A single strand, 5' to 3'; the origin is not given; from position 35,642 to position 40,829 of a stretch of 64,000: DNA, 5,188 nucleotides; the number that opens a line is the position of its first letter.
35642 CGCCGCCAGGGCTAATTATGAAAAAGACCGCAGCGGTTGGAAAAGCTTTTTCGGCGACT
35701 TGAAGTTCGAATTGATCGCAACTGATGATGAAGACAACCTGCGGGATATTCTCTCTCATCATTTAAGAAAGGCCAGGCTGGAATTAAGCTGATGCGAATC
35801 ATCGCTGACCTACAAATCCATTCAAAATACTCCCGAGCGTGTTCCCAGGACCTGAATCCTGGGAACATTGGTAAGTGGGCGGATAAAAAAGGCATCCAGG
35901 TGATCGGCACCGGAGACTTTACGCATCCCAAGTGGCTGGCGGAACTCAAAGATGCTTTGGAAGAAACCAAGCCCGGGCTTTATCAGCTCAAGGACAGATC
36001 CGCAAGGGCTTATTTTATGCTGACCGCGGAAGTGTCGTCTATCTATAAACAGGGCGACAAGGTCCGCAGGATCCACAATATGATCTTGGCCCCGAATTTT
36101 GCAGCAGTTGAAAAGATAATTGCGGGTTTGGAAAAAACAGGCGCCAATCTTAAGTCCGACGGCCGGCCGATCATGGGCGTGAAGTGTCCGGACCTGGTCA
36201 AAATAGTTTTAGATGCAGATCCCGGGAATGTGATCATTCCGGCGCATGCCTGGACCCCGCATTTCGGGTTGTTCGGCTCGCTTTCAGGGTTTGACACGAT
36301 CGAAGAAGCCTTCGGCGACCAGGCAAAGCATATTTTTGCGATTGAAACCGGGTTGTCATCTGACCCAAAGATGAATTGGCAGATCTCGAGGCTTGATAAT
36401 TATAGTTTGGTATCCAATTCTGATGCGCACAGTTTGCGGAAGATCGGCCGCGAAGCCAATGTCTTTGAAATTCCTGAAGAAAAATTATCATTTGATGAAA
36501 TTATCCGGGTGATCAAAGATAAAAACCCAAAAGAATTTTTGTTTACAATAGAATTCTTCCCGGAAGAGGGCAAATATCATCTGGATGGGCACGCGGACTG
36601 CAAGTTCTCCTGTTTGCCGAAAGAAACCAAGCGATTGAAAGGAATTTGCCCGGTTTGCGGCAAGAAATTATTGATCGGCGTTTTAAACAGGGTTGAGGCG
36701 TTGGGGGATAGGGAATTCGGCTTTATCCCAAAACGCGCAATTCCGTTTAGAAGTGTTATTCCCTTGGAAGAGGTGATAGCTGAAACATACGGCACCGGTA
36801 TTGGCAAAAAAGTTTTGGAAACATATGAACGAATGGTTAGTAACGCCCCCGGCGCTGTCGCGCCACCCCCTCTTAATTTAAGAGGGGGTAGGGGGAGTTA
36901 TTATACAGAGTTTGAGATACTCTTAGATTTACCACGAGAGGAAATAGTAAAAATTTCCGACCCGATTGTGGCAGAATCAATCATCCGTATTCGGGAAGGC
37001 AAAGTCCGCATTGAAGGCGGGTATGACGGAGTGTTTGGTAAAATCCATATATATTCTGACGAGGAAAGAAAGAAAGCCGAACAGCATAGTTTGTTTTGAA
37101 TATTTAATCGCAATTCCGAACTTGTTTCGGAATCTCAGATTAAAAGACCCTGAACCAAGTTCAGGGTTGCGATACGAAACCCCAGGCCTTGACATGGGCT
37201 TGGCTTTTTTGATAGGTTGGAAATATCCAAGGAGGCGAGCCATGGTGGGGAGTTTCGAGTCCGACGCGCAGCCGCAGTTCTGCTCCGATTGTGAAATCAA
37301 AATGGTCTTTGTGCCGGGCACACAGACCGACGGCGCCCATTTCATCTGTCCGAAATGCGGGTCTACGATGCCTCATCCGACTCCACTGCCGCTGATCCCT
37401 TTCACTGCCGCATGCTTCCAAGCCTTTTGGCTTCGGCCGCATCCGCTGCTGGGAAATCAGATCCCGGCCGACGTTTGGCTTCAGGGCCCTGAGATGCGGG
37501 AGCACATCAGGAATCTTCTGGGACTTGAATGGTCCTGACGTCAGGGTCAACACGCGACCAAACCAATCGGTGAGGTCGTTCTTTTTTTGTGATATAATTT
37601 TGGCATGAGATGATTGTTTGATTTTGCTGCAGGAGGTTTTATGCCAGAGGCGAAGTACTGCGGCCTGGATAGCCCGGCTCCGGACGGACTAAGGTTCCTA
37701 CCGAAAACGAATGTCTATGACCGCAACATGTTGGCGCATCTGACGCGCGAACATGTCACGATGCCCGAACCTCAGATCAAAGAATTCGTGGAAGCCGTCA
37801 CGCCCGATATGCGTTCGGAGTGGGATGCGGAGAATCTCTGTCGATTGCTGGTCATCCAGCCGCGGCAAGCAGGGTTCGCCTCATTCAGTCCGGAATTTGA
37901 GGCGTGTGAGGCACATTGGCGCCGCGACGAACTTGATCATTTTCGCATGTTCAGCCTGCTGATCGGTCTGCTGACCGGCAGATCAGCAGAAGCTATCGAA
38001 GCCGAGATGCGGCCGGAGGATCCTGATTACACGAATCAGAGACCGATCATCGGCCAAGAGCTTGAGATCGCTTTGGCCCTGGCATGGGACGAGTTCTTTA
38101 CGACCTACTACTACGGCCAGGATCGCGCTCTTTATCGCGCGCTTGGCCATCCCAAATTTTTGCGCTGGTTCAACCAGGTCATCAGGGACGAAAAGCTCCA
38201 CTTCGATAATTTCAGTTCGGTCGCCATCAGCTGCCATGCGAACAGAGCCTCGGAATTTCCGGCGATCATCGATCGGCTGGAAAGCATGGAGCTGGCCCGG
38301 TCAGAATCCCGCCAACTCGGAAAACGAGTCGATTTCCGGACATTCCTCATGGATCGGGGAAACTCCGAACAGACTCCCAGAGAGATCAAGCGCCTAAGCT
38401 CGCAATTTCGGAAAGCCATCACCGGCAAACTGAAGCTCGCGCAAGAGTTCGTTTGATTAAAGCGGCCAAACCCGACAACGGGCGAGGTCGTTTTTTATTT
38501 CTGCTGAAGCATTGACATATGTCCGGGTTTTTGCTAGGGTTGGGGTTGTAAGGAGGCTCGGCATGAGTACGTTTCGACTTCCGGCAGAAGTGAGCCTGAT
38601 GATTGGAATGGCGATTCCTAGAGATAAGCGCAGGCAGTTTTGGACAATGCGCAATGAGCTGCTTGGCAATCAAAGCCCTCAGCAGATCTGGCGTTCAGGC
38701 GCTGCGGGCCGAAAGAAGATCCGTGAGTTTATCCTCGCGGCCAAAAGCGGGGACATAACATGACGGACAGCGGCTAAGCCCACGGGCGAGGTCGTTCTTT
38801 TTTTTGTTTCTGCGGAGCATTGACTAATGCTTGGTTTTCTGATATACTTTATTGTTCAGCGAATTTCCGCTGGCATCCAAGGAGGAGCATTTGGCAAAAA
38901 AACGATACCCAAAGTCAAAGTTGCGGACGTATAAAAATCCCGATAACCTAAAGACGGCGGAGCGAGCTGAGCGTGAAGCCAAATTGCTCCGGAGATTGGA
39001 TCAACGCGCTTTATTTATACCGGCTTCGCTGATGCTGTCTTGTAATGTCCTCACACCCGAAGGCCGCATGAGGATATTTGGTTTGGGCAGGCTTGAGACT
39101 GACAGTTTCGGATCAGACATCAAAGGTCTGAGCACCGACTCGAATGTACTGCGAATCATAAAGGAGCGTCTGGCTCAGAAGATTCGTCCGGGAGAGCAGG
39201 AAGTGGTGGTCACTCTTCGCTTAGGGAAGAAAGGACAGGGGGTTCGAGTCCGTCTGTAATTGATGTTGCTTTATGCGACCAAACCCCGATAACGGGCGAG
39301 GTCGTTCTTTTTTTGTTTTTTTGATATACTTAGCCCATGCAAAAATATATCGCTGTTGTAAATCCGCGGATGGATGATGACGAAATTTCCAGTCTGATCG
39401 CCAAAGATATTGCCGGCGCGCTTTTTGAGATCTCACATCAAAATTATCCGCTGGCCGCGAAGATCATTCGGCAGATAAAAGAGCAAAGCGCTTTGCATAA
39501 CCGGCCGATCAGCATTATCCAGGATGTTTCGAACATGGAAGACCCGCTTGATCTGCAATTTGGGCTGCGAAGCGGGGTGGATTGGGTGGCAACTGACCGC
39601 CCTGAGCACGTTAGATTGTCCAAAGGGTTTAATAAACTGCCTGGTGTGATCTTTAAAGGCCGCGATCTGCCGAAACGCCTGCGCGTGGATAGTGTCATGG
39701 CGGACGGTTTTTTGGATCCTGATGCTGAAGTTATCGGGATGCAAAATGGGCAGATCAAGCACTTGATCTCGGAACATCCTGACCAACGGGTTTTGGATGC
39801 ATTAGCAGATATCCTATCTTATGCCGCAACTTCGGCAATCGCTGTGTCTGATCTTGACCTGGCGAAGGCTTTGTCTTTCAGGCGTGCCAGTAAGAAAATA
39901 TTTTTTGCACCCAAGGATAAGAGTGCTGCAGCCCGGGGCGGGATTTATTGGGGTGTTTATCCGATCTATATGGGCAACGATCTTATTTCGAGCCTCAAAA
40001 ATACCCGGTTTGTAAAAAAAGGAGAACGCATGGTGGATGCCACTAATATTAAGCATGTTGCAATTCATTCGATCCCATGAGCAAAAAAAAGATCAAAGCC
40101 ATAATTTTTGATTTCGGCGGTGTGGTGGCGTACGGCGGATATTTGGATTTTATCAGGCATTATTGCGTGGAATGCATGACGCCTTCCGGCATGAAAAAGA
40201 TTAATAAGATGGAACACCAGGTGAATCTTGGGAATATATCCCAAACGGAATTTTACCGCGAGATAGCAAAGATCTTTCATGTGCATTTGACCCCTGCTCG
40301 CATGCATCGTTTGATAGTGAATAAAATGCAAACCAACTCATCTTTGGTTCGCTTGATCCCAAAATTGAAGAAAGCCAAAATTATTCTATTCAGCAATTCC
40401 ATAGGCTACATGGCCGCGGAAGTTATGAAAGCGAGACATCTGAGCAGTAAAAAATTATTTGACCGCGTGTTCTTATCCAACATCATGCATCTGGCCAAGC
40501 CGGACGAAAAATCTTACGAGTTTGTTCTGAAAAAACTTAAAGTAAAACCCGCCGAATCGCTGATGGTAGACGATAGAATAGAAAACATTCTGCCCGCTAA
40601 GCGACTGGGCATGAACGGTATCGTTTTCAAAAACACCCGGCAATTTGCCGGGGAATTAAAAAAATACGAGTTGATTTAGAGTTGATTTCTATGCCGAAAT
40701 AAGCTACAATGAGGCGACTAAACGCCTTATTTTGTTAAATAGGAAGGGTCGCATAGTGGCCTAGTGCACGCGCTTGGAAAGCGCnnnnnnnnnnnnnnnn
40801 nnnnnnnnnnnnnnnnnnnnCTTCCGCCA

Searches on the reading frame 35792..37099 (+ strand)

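Call 68: search_protein_families(library=pfam, proteins=[window:35792-37099:+], max_evalue=0.001)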
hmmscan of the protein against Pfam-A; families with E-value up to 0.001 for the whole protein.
window:35792-37099:+ (435 aa): 1 family
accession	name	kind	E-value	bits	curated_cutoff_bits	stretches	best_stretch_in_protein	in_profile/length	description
PF13263.12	PHP_C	-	9.8e-06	25.5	21.3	1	206-243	18-53/56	PHP-associated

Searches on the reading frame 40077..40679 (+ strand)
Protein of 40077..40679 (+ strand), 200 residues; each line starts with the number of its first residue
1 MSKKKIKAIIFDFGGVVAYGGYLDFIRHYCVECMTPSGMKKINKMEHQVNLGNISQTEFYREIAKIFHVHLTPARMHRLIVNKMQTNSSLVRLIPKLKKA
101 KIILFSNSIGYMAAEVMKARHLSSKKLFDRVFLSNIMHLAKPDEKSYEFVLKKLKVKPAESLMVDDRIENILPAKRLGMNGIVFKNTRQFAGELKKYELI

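Call 68: search_protein_families(library=pfam, proteins=[window:40077-40679:+], max_evalue=0.001)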
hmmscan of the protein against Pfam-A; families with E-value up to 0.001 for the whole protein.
window:40077-40679:+ (200 aa): 3 families
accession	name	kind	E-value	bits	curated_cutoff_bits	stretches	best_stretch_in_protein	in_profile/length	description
PF00702.32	Hydrolase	-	4.2e-13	50.6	26.4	1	6-178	1-191/191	haloacid dehalogenase-like hydrolase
PF13419.12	HAD_2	-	2e-11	44.8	23.8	1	9-182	1-176/178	Haloacid dehalogenase-like hydrolase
PF13242.12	Hydrolase_like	-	0.00036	20.8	22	1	140-185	3-49/75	HAD-hyrolase-like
